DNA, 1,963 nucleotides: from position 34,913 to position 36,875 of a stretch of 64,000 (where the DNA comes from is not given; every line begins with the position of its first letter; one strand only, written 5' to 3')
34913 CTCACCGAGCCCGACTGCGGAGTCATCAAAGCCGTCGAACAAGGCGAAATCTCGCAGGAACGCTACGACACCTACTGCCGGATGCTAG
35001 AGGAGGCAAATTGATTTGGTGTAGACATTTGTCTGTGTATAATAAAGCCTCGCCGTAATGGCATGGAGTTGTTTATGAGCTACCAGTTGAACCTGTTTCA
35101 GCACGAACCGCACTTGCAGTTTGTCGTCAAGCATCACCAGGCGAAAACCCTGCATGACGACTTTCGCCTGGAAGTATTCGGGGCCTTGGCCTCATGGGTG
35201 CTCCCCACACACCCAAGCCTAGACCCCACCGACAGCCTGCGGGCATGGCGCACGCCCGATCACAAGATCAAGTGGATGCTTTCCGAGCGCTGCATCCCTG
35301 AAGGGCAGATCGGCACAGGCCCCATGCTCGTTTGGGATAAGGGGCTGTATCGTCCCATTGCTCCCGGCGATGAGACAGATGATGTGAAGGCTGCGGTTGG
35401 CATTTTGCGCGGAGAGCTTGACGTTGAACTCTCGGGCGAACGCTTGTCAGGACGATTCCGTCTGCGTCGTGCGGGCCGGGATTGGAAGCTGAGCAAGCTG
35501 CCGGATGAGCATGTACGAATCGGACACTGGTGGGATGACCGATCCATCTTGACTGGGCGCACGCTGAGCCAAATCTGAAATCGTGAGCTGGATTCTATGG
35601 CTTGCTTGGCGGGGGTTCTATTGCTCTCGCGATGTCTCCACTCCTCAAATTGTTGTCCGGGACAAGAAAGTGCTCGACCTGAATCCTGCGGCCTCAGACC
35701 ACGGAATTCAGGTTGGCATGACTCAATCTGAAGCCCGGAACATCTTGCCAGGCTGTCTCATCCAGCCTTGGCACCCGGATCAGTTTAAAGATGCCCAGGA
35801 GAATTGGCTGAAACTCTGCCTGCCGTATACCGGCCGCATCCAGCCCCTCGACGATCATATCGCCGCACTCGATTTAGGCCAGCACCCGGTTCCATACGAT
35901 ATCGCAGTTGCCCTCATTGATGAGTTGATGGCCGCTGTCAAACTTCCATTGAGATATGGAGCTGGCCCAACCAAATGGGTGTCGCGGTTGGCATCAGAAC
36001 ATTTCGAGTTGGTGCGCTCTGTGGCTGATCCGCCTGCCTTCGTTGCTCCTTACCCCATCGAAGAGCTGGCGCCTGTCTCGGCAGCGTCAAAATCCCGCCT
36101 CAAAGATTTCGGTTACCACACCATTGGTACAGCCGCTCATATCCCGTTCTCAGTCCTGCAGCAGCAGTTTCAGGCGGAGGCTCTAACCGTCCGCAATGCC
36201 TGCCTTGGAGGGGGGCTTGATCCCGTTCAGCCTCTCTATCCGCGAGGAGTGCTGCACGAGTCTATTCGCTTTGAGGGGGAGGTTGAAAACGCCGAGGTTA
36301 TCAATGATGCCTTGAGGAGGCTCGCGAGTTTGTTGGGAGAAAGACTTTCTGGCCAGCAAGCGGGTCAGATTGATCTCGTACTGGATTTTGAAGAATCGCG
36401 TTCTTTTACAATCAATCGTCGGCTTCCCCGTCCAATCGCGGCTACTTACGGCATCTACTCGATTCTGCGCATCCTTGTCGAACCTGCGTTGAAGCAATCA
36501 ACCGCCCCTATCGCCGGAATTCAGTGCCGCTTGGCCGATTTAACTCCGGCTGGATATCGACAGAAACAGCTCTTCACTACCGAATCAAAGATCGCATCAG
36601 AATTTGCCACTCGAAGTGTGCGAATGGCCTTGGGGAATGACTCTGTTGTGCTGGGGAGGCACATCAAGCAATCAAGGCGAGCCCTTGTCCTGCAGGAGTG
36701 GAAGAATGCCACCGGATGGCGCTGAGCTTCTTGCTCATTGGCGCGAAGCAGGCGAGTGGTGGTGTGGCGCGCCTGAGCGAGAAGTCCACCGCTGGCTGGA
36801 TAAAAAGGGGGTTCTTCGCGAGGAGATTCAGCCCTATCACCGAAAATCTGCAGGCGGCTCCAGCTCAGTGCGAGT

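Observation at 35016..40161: Mutagenesis cassette with a LigD 3'-phosphoesterase domain protein in place of ImuA, behind a palindrome-bearing promoter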

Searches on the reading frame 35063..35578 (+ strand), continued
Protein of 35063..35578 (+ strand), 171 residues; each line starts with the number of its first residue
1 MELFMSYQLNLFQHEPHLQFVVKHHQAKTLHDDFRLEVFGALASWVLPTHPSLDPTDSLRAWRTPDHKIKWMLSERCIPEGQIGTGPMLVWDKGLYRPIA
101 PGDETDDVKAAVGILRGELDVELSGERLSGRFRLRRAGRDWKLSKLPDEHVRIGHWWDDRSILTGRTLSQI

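Call 63: find_encoding_contigs(protein=P0160, flank=7000, max_places=2)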
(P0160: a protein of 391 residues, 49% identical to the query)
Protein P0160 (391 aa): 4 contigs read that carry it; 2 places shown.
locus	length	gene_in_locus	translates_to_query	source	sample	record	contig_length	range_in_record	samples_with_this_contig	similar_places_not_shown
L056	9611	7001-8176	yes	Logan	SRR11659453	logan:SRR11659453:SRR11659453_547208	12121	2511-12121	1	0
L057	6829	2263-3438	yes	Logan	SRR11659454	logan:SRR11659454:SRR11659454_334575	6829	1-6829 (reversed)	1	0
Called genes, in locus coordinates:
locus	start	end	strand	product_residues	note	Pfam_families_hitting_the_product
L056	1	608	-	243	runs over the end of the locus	-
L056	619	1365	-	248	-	-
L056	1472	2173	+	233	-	PF00702:Hydrolase, PF13419:HAD_2, PF13242:Hydrolase_like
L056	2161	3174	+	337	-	PF02547:Queuosine_synth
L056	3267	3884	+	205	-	PF12728:HTH_17, PF13411:MerR_1 (weak)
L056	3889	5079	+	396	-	PF20706:GT4-conflict (weak), PF13439:Glyco_transf_4, PF13477:Glyco_trans_4_2 (weak), PF13579:Glyco_trans_4_4, PF00534:Glycos_transf_1, PF13692:Glyco_trans_1_4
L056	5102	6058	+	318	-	-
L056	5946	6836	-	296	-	PF00682:HMGL-like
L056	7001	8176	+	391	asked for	PF00817:IMS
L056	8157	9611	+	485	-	?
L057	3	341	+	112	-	?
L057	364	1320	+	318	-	-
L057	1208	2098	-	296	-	PF00682:HMGL-like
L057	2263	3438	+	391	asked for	PF00817:IMS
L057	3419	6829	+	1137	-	?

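Call 87: find_encoding_contigs(protein=P0166, flank=10000, max_places=1)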
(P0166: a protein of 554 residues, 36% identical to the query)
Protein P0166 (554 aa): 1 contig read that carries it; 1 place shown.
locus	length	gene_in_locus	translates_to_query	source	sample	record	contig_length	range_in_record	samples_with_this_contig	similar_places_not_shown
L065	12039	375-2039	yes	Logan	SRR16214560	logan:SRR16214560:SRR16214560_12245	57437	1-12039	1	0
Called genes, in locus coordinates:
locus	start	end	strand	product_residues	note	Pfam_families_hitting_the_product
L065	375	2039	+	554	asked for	PF13298:LigD_N, PF11799:IMS_C (faint)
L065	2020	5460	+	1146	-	PF02811:PHP, PF07733:DNA_pol3_alpha, PF17657:DNA_pol3_finger, PF14579:HHH_6, PF01336:tRNA_anti-codon (weak)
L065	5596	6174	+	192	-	PF13238:AAA_18 (weak)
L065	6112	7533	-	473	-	PF14587:Glyco_hydr_30_2, PF02057:Glyco_hydro_59 (faint)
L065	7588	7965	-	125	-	-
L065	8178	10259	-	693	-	PF00270:DEAD (faint), PF04851:ResIII, PF17757:UvrB_inter, PF27431:UvrB_3rd, PF00271:Helicase_C, PF12344:UvrB, PF02151:UVR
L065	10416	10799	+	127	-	PF08614:ATG16 (weak)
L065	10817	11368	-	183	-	-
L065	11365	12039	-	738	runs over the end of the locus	PF00580:UvrD-helicase, PF13245:AAA_19, PF13604:AAA_30 (faint), PF01443:Viral_helicase1 (faint), PF13361:UvrD_C, PF13538:UvrD_C_2, PF21196:PcrA_UvrD_tudor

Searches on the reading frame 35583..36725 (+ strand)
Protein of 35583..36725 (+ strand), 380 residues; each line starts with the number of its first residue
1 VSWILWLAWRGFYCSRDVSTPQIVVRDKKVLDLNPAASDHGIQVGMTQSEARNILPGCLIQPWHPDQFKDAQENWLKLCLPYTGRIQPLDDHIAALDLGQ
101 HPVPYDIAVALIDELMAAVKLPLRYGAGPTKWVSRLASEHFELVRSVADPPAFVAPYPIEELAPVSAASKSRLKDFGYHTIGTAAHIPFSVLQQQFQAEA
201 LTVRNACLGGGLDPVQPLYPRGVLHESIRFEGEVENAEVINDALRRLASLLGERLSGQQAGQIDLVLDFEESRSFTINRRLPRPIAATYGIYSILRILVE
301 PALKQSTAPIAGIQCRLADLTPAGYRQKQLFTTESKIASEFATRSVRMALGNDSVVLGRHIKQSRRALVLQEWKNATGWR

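Call 3: search_protein_families(library=pfam, proteins=[window:35583-36725:+], max_evalue=0.01)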
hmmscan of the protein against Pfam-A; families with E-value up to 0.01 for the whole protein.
window:35583-36725:+ (380 aa): 2 families
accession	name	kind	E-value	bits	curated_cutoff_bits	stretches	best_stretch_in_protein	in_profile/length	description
PF00817.25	IMS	-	4.4e-09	36.8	23.2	1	20-139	21-148/148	impB/mucB/samB family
PF11799.13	IMS_C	-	1.8e-07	32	20.7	1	228-330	8-109/109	impB/mucB/samB family C-terminal domain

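Call 4: search_protein_families(library=ncbifam, proteins=[window:35583-36725:+], max_evalue=0.01)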
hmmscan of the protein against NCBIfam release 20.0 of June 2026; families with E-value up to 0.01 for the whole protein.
window:35583-36725:+ (380 aa): 7 families
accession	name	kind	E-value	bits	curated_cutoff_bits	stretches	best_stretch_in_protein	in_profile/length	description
NF002848.0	PRK03103.1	subfamily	3.5e-15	55.4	381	1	30-362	44-393/410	DNA polymerase IV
NF003015.0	PRK03858.1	subfamily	1.6e-13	50.5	367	1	29-363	40-388/399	DNA polymerase IV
NF002492.0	PRK01810.1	equivalog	3.9e-13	48.9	399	1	36-343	56-374/412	DNA polymerase IV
NF002751.0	PRK02794.1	equivalog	5e-12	45.4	371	1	42-365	87-422/425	DNA polymerase IV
NF002677.0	PRK02406.1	equivalog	2.5e-11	43.3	256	1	36-314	51-339/357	DNA polymerase IV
NF010731.0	PRK14133.1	equivalog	0.00016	21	362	1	37-299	48-317/352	DNA polymerase IV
NF002882.0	PRK03348.1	equivalog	0.00065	18.6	389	1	108-342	127-364/461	DNA polymerase IV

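Call 13: find_homologous_proteins(query=window:35583-36725:+, max_evalue=0.001)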
Query window:35583-36725:+ (380 aa): 5 proteins with E <= 0.001 among 8000 candidates.
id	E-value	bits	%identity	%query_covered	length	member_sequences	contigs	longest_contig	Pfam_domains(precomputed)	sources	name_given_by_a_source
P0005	2.2e-221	753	100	88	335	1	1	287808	PF11799.14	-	-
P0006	7.5e-86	307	42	100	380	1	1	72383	PF11799.14,PF00817.26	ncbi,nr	ncbi:MAG: hypothetical protein KF812_00230 [Fimbriimonadaceae bacterium]|nr:hypothetical protein [Fi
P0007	1.2e-56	211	35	100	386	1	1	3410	PF11799.14,PF00817.26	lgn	-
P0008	2.4e-53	200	33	100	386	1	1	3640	PF00817.26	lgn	-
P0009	1.2e-15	76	31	55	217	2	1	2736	PF11799.14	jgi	jgi:nucleotidyltransferase/DNA polymerase involved in DNA repair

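Call 14: find_encoding_contigs(protein=P0006, flank=8000, max_places=4)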
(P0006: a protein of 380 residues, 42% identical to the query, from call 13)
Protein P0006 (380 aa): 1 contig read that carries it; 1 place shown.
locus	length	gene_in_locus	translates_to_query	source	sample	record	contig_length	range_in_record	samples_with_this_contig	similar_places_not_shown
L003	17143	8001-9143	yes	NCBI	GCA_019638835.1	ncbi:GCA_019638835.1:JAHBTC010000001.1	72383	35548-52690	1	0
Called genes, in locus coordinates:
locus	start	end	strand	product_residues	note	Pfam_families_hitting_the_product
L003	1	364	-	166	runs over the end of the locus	-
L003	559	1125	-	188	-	PF14430:Imm1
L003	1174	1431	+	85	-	-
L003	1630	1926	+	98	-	PF08922:DUF1905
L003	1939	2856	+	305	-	PF00248:Aldo_ket_red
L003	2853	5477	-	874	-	PF00311:PEPcase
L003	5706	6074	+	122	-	PF00076:RRM_1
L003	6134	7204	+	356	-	PF00487:FA_desaturase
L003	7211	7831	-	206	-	-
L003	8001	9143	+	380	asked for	PF00817:IMS, PF11799:IMS_C (weak)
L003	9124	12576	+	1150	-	PF02811:PHP, PF07733:DNA_pol3_alpha, PF17657:DNA_pol3_finger, PF14579:HHH_6, PF01336:tRNA_anti-codon (weak)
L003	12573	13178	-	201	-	PF13828:DUF4190 (weak)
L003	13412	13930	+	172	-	-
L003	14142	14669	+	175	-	PF07589:PEP_exosort_dom (weak)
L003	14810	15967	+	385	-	PF01053:Cys_Met_Meta_PP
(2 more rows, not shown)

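Call 15: find_encoding_contigs(protein=P0007, flank=4000, max_places=4)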
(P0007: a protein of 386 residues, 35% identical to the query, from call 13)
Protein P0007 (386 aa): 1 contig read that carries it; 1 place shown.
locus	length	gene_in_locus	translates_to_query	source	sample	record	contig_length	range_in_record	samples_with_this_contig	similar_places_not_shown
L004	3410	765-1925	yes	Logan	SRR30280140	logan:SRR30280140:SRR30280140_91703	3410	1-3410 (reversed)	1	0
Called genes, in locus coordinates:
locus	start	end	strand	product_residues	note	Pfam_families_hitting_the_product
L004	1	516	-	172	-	?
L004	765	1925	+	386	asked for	PF00817:IMS, PF11799:IMS_C (weak)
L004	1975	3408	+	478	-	?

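Call 16: find_encoding_contigs(protein=P0008, flank=4000, max_places=4)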
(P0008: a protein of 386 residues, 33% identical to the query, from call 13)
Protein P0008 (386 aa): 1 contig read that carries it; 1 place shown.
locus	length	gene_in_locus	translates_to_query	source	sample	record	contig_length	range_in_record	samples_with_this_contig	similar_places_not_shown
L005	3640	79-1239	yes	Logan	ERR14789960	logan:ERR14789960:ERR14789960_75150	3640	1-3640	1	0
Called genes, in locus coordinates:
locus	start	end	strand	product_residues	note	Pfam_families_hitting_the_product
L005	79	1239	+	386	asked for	PF00817:IMS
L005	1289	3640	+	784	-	?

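Call 20: find_related_loci(query=A1, collection=genome_contigs, flank=6000)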
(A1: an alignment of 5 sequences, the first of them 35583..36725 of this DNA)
Query A1 (380 aa) in genome_contigs; peptide patterns used: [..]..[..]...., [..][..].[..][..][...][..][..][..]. (x = any residue, [..] = any of these).
59 stretches matched a pattern; 15 encode a relative of the query (tblastn E <= 1e-3); 15 distinct loci.
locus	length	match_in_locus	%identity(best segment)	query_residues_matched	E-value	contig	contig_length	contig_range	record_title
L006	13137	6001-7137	42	1-379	5e-92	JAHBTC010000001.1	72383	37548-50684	MAG: Fimbriimonadaceae bacterium isolate ACE_ARM5 ARM5_1, whole genome shotgun sequence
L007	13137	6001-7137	35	1-380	2e-73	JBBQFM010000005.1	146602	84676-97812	MAG: Fimbriimonadales bacterium isolate Co_metawrap_1030 Cmw_1030_k141_13582601_length_146602_cov_24.9993, whole genome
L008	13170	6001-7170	35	1-379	2e-67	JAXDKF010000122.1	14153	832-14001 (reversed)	MAG: Fimbriimonadaceae bacterium isolate BP_589 scaffold_1389009, whole genome shotgun sequence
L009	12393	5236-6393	33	1-380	4e-59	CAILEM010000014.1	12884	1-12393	MAG: uncultured Armatimonadetes bacterium isolate Ki2-D3_bin-0414 genome assembly, contig: bin-0414:014/168, whole genom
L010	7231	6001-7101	34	12-379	9e-59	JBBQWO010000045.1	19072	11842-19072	MAG: Fimbriimonadales bacterium isolate Co_metawrap_2059 Cmw_2059_k141_14095262_length_19072_cov_11.0000, whole genome s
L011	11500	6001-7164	31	1-379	1e-53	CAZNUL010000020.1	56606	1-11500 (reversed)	MAG TPA_asm: uncultured Fimbriimonadaceae bacterium isolate binchicken_co185_284 genome assembly, contig: NODE_727_lengt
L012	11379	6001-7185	33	1-379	1e-53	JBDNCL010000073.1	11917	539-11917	MAG: Fimbriimonadaceae bacterium isolate YM_bin3_OCT21 C73, whole genome shotgun sequence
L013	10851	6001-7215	32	1-380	2e-53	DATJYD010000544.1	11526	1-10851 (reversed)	MAG TPA_asm: Fimbriimonadaceae bacterium isolate SMAG_U15143 k141_3124263, whole genome shotgun sequence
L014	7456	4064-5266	31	1-379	3e-53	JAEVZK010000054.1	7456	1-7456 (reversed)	MAG: Armatimonadota bacterium isolate OH_PBB_169 k127_607568, whole genome shotgun sequence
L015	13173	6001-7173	31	1-379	6e-52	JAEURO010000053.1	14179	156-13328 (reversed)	MAG: Chthonomonadaceae bacterium isolate new MAG-279 NODE_53_length_14179_cov_3.682385, whole genome shotgun sequence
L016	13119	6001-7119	31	1-379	8e-44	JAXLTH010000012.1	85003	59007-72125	MAG: Fimbriimonadales bacterium isolate STL-ARM2 C4.121.fa-12, whole genome shotgun sequence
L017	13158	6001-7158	34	1-380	7e-61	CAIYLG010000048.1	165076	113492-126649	MAG: uncultured Armatimonadetes bacterium isolate AM-2014_bin-2629 genome assembly, contig: bin-2629:48/66, whole genome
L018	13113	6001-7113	26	21-380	1e-31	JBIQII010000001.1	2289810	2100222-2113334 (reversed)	MAG: bacterium isolate mag.29e NODE_1_length_2289810, whole genome shotgun sequence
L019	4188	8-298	30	283-379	1e-7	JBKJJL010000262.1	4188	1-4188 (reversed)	MAG: Fimbriimonadaceae bacterium isolate ant_bin.201 S1Ck117_3999413_flag_0_multi_35.6893_len_4188, whole genome shotgun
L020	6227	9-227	34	309-379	7e-7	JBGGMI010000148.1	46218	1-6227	MAG: Fimbriimonas sp. isolate bin.008 k141_2488281, whole genome shotgun sequence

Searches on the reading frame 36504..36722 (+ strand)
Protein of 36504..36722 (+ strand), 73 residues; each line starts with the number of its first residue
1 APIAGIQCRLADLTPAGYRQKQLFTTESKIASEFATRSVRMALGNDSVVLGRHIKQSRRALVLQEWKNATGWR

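Call 72: search_protein_families(library=pfam, proteins=[window:36504-36722:+], max_evalue=10)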
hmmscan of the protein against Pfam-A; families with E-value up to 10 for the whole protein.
window:36504-36722:+ (73 aa): 0 families
